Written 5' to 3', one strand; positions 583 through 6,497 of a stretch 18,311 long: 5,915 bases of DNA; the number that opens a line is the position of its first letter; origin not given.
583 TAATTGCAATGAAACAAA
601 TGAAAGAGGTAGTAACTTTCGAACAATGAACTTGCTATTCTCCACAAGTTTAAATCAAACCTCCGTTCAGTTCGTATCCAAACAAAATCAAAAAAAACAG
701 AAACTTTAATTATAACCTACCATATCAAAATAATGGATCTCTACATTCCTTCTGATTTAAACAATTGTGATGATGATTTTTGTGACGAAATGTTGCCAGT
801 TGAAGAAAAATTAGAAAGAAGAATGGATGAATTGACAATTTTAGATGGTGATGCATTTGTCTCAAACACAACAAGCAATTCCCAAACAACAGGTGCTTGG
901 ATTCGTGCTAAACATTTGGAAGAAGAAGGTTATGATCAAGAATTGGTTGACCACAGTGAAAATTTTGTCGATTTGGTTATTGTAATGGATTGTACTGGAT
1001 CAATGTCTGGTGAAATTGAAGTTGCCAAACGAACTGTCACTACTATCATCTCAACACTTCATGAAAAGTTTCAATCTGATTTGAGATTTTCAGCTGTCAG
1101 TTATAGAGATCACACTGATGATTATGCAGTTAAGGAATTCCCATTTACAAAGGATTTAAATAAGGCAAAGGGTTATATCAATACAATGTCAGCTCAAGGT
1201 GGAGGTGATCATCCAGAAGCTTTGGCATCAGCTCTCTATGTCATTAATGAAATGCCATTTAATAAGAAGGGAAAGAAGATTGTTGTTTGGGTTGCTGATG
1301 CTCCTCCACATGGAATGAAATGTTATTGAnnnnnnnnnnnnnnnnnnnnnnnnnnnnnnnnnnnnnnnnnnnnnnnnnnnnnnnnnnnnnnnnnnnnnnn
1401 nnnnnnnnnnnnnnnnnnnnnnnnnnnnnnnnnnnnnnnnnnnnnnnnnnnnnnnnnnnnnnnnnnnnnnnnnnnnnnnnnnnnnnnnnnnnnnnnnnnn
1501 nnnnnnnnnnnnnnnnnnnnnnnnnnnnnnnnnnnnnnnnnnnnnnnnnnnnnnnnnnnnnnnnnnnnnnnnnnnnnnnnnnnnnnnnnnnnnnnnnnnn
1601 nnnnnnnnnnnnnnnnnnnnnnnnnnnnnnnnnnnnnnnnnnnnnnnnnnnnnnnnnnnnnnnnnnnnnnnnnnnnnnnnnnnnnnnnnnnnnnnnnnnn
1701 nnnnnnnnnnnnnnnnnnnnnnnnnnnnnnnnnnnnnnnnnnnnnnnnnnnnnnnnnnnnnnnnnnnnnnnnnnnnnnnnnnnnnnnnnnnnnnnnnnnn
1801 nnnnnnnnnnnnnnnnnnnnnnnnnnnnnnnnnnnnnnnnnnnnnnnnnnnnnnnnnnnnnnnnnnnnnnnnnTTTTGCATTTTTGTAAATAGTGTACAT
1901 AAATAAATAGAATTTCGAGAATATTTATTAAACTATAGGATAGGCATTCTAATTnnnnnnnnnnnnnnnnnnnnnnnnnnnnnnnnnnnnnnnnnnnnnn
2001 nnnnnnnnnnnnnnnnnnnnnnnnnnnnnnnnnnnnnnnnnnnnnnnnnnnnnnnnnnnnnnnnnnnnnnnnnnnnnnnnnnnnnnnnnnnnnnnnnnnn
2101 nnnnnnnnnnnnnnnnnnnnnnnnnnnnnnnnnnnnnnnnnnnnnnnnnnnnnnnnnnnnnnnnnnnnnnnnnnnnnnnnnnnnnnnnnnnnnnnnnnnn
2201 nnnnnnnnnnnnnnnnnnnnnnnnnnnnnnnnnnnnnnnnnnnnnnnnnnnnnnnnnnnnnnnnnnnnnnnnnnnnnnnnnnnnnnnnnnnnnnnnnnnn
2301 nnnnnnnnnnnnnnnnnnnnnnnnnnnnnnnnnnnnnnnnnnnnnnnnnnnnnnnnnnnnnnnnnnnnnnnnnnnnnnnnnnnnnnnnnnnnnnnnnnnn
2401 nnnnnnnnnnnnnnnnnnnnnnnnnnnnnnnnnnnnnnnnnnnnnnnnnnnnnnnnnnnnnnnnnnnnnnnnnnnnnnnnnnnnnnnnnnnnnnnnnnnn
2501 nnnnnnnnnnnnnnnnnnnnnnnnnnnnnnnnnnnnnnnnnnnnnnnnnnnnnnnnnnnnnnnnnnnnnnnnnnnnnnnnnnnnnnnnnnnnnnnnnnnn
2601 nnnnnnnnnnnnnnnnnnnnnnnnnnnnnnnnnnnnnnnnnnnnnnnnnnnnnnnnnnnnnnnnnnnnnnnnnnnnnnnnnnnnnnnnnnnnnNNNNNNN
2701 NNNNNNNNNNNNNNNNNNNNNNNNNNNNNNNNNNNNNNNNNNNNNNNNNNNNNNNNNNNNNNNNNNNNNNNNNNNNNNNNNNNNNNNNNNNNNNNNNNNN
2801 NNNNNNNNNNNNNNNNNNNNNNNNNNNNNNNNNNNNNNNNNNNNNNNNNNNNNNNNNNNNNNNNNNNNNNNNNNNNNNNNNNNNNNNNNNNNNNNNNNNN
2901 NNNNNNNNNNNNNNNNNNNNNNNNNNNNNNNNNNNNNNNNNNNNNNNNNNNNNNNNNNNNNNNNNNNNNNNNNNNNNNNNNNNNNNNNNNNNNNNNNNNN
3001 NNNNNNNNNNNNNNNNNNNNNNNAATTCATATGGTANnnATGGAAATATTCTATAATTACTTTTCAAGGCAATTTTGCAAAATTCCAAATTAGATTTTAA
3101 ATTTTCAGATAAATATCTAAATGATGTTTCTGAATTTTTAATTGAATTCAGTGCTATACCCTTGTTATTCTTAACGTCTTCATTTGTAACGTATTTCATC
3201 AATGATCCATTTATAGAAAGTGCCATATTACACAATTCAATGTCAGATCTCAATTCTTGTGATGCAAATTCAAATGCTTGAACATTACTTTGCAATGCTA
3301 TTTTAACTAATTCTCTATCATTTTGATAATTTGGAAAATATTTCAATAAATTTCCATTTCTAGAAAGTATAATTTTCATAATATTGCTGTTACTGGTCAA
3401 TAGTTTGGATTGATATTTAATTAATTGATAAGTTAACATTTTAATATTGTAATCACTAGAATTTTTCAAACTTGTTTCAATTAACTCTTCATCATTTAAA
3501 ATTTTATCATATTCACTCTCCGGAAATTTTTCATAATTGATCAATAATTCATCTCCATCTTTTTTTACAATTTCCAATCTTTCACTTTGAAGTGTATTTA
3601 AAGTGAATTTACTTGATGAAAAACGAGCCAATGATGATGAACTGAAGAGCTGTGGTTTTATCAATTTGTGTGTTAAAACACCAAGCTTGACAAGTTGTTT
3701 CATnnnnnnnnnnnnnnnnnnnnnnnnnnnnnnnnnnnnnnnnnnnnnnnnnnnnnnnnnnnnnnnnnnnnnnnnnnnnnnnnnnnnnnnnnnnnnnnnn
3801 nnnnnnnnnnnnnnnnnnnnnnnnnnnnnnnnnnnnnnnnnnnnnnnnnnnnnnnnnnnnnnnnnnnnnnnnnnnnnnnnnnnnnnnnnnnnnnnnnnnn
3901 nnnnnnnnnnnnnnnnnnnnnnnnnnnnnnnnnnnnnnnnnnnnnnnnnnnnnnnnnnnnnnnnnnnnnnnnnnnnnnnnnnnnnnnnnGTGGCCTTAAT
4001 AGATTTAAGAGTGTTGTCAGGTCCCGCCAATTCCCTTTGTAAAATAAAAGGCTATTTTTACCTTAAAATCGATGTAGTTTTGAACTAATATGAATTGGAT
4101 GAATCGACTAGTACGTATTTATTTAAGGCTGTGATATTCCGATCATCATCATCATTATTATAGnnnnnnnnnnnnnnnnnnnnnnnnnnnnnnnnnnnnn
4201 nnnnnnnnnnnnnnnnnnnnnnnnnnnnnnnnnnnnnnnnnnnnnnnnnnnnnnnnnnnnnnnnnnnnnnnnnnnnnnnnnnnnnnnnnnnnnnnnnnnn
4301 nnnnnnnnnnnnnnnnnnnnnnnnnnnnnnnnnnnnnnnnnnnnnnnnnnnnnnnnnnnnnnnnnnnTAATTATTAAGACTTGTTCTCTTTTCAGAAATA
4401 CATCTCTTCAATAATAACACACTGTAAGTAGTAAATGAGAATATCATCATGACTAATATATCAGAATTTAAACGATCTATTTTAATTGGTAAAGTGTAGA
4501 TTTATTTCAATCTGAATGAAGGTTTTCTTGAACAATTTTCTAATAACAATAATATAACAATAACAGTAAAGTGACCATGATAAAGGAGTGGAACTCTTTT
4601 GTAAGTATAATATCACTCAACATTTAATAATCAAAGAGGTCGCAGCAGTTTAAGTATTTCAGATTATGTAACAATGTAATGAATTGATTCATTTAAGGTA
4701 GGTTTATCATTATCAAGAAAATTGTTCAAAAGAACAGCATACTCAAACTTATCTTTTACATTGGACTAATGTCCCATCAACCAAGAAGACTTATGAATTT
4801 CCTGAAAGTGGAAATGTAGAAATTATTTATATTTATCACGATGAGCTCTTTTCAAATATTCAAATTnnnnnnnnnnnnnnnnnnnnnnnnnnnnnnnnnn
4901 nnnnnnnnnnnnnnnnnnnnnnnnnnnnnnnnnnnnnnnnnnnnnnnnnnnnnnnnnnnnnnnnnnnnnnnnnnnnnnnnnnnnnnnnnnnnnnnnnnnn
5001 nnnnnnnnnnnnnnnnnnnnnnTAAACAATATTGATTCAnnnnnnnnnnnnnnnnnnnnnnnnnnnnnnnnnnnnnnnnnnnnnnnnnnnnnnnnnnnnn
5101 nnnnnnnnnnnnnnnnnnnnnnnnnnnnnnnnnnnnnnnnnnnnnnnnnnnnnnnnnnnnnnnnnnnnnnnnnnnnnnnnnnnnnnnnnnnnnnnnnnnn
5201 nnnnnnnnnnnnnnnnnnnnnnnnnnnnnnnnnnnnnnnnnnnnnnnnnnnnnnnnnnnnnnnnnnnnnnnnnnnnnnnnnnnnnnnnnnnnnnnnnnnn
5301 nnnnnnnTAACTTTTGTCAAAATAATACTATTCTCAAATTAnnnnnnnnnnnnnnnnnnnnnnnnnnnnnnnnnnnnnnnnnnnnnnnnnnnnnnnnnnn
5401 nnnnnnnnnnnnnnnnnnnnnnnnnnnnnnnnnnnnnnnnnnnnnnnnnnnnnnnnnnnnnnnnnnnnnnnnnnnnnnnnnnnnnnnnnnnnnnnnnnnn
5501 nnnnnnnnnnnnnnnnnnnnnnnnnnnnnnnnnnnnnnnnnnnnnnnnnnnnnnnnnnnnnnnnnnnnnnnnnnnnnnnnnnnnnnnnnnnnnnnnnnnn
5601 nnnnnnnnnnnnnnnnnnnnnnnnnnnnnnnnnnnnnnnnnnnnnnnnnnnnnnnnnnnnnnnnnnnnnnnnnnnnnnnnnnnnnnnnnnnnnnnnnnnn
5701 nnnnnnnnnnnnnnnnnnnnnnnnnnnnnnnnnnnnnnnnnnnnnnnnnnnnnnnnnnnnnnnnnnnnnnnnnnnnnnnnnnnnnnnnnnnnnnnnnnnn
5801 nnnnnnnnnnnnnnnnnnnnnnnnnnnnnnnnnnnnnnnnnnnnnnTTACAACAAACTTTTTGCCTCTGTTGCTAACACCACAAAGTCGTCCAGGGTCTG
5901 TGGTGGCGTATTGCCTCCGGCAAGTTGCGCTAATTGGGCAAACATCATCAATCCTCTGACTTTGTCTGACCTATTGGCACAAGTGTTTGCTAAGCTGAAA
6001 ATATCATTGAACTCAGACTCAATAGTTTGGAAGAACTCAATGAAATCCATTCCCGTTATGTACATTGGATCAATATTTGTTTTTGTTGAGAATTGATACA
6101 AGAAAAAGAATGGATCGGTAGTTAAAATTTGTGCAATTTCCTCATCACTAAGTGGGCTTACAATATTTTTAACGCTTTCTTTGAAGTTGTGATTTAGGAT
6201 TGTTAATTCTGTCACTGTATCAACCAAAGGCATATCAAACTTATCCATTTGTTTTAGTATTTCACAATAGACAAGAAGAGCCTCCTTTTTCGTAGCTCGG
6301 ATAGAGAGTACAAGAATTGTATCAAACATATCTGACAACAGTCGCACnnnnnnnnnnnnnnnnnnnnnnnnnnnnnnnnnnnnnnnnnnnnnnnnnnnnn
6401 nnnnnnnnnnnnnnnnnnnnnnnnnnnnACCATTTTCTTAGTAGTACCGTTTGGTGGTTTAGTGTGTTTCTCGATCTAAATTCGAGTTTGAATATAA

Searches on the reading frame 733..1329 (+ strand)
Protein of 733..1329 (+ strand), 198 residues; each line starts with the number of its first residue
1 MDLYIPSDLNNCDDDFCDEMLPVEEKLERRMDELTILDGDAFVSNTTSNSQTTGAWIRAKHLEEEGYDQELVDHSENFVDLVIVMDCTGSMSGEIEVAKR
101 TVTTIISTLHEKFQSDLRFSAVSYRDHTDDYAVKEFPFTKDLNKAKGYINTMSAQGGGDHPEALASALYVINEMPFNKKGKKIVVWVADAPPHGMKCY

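Call 13: search_protein_families(library=pfam, proteins=[window:733-1329:+], max_evalue=0.01)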
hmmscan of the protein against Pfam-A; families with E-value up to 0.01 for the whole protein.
window:733-1329:+ (198 aa): 3 families
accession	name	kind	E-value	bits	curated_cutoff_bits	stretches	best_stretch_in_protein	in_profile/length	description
PF25106.1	VWA_4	-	7e-13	48.9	27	1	81-170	2-87/169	von Willebrand factor A domain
PF13519.12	VWA_2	-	9.5e-11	42.7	27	1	81-190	1-106/107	von Willebrand factor type A domain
PF00092.34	VWA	-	6.7e-08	33.4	23.8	1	80-190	1-113/174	von Willebrand factor type A domain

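Call 15: find_homologous_proteins(query=window:733-1329:+)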
Query window:733-1329:+ (198 aa): 4 proteins with E <= 0.001 among 47 candidates.
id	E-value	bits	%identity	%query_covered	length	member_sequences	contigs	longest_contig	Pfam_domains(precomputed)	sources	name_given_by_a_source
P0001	1.8e-72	261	82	72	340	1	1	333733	PF00092.35,PF25106.2,PF13519.13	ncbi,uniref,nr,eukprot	ncbi:vWFA domain-containing protein [Naegleria gruberi]|uniref:VWFA domain-containing protein n=1 Ta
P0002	4.0e-53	198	79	56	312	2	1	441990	PF25106.2,PF13519.13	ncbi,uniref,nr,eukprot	ncbi:vWFA domain-containing protein [Naegleria gruberi]|uniref:VWFA domain-containing protein n=1 Ta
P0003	9.3e-52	194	69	65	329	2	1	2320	PF00092.35,PF25106.2,PF13519.13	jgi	-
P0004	3.6e-50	189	71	66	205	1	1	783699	PF00092.35,PF25106.2,PF13519.13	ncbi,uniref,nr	ncbi:hypothetical protein C9374_012648 [Naegleria lovaniensis]|uniref:VWFA domain-containing protein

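Call 35: find_encoding_contigs(protein=P0001, flank=10000, max_places=6)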
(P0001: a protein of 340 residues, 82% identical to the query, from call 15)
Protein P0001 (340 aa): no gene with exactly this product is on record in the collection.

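Call 36: find_encoding_contigs(protein=P0002, flank=10000, max_places=6)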
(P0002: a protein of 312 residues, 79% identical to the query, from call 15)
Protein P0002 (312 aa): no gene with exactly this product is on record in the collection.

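Call 40: find_encoding_contigs(protein=P0004, flank=10000, max_places=4)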
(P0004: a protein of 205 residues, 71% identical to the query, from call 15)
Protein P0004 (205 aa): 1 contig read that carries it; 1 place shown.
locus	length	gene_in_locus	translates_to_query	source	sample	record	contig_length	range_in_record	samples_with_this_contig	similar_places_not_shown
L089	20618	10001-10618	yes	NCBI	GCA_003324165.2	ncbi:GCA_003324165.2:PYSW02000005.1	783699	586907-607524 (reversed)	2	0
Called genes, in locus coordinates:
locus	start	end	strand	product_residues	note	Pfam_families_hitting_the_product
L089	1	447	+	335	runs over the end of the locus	-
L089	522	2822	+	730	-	PF00106:adh_short, PF13561:adh_short_C2 (weak)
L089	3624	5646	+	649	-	-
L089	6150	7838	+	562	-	PF02784:Orn_Arg_deC_N, PF00278:Orn_DAP_Arg_deC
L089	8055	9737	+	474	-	PF00892:EamA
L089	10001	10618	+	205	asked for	PF00092:VWA (weak), PF13519:VWA_2, PF25106:VWA_4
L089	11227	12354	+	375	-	-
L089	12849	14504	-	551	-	PF12937:F-box-like (weak)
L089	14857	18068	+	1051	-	-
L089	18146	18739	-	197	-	-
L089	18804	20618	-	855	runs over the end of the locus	-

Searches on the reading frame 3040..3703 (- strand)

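Call 13: search_protein_families(library=pfam, proteins=[window:3040-3703:-], max_evalue=0.01)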
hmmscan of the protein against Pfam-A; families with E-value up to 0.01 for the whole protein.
window:3040-3703:- (221 aa): 1 family
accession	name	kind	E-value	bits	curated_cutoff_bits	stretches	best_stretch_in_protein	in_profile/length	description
PF13475.11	DUF4116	-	2.4e-30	104.3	24.9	3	107-152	3-49/49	Domain of unknown function (DUF4116)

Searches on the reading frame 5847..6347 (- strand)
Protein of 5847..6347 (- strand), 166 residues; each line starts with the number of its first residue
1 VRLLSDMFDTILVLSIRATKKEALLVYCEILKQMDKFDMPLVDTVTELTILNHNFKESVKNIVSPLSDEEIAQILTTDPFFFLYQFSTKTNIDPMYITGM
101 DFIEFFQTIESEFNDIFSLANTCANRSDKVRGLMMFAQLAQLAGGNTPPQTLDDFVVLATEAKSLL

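Call 13: search_protein_families(library=pfam, proteins=[window:5847-6347:-], max_evalue=0.01)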
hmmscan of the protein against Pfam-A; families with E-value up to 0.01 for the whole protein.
window:5847-6347:- (166 aa): 0 families

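Call 43: find_homologous_proteins(query=window:5850-6347:-)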
Query window:5850-6347:- (166 aa): 1 proteins with E <= 0.001 among 70 candidates.
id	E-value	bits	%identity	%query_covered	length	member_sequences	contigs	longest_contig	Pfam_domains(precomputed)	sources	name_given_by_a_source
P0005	7.6e-80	284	100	80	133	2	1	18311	-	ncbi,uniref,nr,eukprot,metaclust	ncbi:predicted protein [Naegleria gruberi]|uniref:Predicted protein n=1 Tax=Naegleria gruberi TaxID=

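Call 44: find_encoding_contigs(protein=P0005, flank=10000, max_places=6)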
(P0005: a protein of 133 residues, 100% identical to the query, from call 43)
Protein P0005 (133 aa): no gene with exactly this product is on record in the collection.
